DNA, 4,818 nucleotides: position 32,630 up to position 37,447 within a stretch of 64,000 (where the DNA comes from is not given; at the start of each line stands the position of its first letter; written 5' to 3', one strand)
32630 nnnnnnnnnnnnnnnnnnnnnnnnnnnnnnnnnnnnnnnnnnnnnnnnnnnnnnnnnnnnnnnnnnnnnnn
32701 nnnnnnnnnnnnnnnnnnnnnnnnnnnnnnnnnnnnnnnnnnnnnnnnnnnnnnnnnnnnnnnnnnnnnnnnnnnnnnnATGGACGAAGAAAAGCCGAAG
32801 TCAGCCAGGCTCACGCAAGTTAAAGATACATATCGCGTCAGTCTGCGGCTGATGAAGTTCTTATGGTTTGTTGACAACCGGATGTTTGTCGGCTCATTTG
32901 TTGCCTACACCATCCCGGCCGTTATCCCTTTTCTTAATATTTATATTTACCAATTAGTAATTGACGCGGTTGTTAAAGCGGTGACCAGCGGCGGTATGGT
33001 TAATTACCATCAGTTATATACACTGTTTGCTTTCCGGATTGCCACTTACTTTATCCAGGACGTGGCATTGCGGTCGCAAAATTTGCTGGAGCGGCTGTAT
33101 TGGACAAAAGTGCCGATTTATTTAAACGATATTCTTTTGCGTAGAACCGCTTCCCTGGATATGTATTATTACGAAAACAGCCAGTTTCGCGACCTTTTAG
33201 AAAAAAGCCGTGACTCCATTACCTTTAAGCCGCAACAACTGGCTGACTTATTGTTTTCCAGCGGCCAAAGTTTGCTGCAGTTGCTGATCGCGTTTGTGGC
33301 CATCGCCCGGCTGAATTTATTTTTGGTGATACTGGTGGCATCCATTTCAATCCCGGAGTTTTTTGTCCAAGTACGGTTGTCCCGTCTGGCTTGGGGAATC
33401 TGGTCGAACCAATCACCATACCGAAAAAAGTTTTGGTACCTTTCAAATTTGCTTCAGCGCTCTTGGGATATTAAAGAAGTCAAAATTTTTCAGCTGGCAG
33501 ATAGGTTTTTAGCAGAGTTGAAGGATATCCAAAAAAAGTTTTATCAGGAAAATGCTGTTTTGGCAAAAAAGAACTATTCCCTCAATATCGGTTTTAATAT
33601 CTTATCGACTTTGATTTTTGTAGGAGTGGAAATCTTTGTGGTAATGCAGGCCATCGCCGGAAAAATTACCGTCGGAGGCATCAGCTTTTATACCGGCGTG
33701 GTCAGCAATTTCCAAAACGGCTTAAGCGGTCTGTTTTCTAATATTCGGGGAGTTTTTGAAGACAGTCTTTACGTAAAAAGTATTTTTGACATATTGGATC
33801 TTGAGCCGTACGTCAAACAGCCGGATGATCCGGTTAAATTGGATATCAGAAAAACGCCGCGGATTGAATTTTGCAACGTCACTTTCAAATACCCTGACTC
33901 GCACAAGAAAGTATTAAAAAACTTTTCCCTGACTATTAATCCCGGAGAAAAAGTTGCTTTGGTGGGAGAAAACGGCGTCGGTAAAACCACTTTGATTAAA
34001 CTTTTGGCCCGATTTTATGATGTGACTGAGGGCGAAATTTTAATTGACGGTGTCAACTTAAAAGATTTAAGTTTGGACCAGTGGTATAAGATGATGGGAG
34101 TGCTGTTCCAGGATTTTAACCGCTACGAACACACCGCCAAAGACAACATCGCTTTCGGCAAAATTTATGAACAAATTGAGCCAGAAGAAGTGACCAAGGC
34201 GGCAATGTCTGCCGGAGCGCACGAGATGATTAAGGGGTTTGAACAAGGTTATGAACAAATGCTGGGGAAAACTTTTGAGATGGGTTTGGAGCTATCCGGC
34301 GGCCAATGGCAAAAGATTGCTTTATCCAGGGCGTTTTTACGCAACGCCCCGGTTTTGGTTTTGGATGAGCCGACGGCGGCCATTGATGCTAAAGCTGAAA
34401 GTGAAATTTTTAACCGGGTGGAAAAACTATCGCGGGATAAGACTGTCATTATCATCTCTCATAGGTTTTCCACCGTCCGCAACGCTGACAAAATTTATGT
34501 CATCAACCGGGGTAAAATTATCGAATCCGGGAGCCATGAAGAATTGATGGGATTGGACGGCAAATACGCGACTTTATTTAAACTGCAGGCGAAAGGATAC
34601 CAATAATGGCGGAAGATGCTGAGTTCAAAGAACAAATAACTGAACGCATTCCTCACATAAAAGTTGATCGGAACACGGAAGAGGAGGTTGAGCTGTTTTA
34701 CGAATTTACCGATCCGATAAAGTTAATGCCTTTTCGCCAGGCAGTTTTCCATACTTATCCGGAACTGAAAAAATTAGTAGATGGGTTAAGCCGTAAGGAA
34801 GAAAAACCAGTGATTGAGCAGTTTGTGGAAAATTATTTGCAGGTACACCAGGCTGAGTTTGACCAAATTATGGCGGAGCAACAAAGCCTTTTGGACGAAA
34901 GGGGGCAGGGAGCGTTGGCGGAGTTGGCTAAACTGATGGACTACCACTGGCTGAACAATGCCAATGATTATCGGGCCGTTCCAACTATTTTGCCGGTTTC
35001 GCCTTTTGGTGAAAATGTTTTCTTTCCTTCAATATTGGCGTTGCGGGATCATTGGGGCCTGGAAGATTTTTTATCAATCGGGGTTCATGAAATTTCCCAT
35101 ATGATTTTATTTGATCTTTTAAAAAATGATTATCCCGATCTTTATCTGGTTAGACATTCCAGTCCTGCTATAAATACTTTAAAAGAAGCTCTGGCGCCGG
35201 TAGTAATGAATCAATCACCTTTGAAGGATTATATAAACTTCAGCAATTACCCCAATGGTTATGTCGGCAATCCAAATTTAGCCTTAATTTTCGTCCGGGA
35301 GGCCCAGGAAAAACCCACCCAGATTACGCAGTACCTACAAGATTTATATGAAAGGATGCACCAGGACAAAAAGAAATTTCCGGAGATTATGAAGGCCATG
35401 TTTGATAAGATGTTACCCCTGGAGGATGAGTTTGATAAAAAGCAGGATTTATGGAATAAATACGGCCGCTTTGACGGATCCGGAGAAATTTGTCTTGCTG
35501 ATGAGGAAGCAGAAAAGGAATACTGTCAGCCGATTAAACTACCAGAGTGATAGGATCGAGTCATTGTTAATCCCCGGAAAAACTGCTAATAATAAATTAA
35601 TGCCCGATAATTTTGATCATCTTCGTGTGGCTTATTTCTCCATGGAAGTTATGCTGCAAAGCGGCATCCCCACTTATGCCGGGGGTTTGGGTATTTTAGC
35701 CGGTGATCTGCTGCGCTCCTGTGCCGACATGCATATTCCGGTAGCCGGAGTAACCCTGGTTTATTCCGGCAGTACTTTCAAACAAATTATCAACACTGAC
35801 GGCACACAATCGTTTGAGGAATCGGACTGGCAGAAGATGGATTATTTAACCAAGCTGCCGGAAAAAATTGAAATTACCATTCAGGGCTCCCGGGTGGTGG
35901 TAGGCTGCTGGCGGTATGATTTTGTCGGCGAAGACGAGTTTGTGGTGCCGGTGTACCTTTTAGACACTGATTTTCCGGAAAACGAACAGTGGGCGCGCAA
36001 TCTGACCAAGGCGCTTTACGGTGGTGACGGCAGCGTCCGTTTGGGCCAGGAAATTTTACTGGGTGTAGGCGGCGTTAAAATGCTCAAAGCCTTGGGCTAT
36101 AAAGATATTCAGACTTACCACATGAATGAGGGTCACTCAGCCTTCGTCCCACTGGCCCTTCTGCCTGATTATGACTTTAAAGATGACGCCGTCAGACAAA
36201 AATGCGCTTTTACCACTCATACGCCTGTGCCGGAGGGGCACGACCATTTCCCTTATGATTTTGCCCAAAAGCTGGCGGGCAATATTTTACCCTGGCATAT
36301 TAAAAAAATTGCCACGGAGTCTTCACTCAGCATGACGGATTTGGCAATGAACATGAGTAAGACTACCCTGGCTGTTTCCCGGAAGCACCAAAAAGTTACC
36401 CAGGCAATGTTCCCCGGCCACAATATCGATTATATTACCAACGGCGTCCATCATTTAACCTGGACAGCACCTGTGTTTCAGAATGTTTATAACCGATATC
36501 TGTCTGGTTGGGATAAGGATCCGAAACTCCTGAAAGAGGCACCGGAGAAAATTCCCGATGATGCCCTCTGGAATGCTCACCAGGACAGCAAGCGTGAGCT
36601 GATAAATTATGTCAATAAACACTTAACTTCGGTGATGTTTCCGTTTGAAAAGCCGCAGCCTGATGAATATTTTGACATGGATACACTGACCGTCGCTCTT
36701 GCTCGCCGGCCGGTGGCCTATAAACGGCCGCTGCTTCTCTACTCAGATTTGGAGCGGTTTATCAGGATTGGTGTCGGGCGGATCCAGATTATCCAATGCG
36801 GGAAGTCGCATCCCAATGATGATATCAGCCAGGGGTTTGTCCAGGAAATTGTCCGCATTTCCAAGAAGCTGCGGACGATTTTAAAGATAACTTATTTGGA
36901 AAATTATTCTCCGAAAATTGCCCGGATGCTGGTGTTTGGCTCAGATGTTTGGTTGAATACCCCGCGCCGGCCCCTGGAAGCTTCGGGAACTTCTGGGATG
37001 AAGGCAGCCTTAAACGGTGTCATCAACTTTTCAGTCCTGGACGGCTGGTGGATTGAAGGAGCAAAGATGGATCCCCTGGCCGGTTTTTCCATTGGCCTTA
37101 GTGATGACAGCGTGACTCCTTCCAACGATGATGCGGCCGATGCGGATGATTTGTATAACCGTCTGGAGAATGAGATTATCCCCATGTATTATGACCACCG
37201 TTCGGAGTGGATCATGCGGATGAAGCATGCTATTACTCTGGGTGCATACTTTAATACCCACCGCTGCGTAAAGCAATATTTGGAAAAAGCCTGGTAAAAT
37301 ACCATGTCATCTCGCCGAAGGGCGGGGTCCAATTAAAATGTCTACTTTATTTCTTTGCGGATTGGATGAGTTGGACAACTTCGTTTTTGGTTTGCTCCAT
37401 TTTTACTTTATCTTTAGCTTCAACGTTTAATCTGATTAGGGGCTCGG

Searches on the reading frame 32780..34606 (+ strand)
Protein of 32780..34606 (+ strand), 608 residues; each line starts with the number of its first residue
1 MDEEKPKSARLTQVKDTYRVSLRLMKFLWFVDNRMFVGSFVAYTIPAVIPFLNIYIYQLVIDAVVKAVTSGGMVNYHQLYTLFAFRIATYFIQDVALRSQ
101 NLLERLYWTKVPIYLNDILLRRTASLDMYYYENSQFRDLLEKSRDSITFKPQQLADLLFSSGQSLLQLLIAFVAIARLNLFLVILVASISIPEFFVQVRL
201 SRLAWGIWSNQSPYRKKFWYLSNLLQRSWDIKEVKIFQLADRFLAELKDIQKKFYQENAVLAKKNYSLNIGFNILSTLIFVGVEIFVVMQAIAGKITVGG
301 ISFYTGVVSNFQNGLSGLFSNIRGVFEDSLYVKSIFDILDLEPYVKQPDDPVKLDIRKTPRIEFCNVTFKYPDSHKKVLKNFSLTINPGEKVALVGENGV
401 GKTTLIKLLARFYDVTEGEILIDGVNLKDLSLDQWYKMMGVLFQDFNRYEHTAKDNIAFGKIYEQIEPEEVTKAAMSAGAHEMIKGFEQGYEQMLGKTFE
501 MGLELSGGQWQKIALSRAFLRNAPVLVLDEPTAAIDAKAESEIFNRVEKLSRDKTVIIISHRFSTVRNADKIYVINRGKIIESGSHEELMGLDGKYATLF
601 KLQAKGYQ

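Call 40: search_protein_families(library=pfam, proteins=[window:32780-34606:+], max_evalue=0.0001)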
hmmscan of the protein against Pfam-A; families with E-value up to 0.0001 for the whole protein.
window:32780-34606:+ (608 aa): 3 families
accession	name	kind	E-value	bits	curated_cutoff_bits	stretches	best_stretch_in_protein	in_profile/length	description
PF00005.33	ABC_tran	-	5.8e-32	111.6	25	1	379-533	1-137/137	ABC transporter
PF13304.12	AAA_21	-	3e-09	37.8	27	0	506-561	239-298/304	AAA domain, putative AbiEii toxin, Type IV TA system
PF02463.25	SMC_N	-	4.9e-09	36.4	40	1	460-576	135-212/220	RecF/RecN/SMC N terminal domain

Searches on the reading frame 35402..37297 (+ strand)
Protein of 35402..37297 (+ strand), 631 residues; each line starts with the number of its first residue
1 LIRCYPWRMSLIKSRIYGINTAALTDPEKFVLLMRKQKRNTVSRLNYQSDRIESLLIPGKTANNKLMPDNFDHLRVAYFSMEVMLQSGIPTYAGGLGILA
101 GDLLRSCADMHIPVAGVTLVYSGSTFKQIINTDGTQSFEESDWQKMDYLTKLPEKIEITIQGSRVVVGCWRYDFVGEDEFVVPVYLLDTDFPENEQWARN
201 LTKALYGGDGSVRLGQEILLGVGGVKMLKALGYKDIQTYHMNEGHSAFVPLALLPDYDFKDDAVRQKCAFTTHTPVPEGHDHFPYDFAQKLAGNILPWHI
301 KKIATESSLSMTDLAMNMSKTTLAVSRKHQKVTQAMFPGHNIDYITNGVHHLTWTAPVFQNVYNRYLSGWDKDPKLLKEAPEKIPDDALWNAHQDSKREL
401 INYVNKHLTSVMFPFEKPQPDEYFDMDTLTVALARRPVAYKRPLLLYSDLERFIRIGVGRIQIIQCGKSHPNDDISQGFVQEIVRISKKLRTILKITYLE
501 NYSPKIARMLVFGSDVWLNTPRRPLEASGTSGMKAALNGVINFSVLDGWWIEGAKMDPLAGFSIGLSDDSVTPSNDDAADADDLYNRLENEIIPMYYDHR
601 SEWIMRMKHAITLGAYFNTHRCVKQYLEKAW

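Call 40: search_protein_families(library=pfam, proteins=[window:35402-37297:+], max_evalue=0.0001)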
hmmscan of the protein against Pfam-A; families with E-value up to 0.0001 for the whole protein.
window:35402-37297:+ (631 aa): 2 families
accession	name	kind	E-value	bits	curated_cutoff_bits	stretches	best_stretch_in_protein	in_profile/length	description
PF00343.26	Phosphorylase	-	4.5e-23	81.9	27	2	306-587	321-619/713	Carbohydrate phosphorylase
PF08323.17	Glyco_transf_5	-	3.3e-05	24.2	22.7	1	92-342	14-233/239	Starch synthase catalytic domain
